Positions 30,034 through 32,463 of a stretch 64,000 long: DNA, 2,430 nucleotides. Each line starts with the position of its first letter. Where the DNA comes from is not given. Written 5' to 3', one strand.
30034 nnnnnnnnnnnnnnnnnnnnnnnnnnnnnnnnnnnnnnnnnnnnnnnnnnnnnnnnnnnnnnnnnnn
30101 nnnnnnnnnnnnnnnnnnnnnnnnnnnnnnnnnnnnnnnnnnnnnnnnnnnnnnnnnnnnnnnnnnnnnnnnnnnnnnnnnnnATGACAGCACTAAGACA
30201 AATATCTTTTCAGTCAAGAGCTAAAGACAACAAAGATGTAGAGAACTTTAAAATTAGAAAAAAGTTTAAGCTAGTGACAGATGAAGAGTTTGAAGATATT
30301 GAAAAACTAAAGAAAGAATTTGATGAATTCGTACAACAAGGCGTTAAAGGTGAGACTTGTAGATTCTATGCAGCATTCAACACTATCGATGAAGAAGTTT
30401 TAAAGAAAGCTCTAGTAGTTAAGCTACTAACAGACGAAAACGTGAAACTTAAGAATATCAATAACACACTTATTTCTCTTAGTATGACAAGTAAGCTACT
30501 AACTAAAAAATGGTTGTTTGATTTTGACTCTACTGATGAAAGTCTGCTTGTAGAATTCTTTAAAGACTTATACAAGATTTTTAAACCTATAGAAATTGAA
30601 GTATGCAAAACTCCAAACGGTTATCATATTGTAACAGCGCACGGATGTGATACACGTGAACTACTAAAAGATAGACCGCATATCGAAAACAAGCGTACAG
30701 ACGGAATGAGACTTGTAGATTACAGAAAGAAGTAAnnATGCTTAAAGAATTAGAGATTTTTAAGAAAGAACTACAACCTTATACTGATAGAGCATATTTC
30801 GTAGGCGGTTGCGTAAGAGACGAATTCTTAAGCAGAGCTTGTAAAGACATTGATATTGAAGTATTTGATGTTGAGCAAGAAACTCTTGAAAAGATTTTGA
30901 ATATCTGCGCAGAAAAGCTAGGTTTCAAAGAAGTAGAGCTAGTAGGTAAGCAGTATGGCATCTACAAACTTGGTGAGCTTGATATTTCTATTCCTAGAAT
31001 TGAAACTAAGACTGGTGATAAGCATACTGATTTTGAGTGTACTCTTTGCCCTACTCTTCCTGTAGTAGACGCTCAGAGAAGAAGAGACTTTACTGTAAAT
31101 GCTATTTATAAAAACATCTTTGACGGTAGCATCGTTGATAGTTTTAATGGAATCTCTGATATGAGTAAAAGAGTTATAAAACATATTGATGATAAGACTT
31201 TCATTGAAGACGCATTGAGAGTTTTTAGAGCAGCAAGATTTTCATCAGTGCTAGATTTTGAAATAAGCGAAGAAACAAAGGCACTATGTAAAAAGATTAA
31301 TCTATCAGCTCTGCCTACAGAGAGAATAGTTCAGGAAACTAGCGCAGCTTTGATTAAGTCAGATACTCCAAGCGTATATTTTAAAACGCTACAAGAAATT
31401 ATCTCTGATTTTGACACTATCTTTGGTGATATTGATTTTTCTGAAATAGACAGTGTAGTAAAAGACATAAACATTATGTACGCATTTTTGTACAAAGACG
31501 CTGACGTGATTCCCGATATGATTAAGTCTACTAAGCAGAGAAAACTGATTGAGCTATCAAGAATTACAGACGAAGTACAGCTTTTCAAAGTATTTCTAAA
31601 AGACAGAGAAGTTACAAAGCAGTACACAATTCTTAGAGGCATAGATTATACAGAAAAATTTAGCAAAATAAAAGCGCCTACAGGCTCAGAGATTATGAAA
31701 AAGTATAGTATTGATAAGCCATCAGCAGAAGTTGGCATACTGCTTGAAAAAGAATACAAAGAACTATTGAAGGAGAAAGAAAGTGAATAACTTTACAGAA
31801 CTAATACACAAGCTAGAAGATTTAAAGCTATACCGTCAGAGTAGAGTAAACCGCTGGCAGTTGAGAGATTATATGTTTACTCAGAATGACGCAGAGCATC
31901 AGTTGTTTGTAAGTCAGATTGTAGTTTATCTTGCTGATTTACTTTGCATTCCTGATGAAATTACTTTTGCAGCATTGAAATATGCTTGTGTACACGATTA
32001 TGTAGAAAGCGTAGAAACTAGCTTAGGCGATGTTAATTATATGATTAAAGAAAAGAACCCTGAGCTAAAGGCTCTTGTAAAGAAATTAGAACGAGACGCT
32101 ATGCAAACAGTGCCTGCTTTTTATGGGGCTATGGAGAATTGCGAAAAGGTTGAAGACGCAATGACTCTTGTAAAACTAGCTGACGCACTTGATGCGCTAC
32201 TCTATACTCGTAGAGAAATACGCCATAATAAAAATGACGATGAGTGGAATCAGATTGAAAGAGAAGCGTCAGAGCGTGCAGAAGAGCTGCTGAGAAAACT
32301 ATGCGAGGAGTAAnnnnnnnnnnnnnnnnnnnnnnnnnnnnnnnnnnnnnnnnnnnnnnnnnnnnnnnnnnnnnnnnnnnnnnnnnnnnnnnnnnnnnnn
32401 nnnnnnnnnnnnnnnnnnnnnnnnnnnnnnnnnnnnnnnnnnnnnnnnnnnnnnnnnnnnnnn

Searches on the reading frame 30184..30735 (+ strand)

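Call 3: search_protein_families(library=pfam, proteins=[window:30184-30735:+], max_evalue=0.01)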
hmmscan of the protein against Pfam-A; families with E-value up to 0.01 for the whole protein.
window:30184-30735:+ (183 aa): 0 families

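Call 4: search_protein_families(library=phrogs, proteins=[window:30184-30735:+], max_evalue=0.001)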
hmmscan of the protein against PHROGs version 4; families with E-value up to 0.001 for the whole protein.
window:30184-30735:+ (183 aa): 2 families
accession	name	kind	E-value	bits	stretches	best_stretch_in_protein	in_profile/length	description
phrog_8839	-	unknown function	1.1e-30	108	1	7-182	9-192/194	-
phrog_14949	-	unknown function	0.00082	20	0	83-181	110-222/240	-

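Call 106: search_protein_families(library=padloc, max_evalue=0.01, proteins=[window:30184-30735:+])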
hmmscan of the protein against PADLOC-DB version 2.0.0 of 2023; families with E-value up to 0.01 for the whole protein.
window:30184-30735:+ (183 aa): 0 families

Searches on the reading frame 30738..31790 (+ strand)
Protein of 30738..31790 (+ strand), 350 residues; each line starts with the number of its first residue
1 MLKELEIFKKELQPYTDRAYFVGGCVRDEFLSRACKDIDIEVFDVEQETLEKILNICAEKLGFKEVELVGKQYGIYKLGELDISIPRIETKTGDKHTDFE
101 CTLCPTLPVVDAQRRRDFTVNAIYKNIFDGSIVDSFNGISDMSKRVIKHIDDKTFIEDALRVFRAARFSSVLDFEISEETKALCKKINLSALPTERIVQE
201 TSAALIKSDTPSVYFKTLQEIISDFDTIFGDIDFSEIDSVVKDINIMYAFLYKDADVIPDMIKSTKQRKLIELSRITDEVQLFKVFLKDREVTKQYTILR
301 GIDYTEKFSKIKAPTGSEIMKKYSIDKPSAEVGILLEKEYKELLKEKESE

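Call 18: search_protein_families(library=ncbifam, max_evalue=0.01, proteins=[window:30738-31790:+])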
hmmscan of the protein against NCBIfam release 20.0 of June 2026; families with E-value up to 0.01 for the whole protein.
window:30738-31790:+ (350 aa): 10 families
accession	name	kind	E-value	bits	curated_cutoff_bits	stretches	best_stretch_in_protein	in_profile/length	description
NF008137.0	PRK10885.1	equivalog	2.8e-34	118.6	451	1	19-233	3-211/409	multifunctional CCA addition/repair protein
NF009813.0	PRK13298.1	equivalog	1.4e-33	116.4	606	1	19-232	3-210/417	tRNA CCA-pyrophosphorylase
NF009814.0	PRK13299.1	equivalog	7.9e-28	97.6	290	1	18-219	22-217/396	CCA tRNA nucleotidyltransferase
TIGR01942.1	pcnB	subfamily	1.3e-21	77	305.65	1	18-233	31-242/425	polynucleotide adenylyltransferase PcnB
NF009811.0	PRK13296.1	equivalog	1.6e-20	73.3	469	1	19-256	3-230/360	CCA tRNA nucleotidyltransferase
NF009812.0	PRK13297.1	equivalog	3.3e-19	69.2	624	1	18-214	13-202/364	tRNA CCA-pyrophosphorylase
TIGR02692.1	tRNA_CCA_actino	equivalog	5.6e-18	64.8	438.8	1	18-212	29-224/466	CCA tRNA nucleotidyltransferase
NF008634.1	PRK11623.1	equivalog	2.3e-17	62.7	702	1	111-229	161-280/469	polynucleotide adenylyltransferase PcnB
NF041569.1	A-tRNAntase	equivalog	3.1e-12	45.6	1440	1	19-186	482-647/880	A-adding tRNA nucleotidyltransferase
TIGR00318.1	cyaB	equivalog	0.0004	20.3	57.95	1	35-89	77-125/174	class IV adenylate cyclase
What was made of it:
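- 30738..31790 (+): Context: CCA-adding tRNA nucleotidyltransferase. The best NCBIfam hit is 'multifunctional CCA addition/repair protein', 2.8e-34, below its cutoff (call 18).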

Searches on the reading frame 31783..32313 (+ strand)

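Call 18: search_protein_families(library=ncbifam, max_evalue=0.01, proteins=[window:31783-32313:+])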
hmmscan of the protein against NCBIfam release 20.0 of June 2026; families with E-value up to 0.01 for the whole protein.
window:31783-32313:+ (176 aa): 1 family
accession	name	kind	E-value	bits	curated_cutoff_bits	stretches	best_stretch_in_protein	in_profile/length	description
NF003009.0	PRK03826.1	equivalog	3.8e-09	36.5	122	1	16-164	10-165/197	5'-deoxynucleotidase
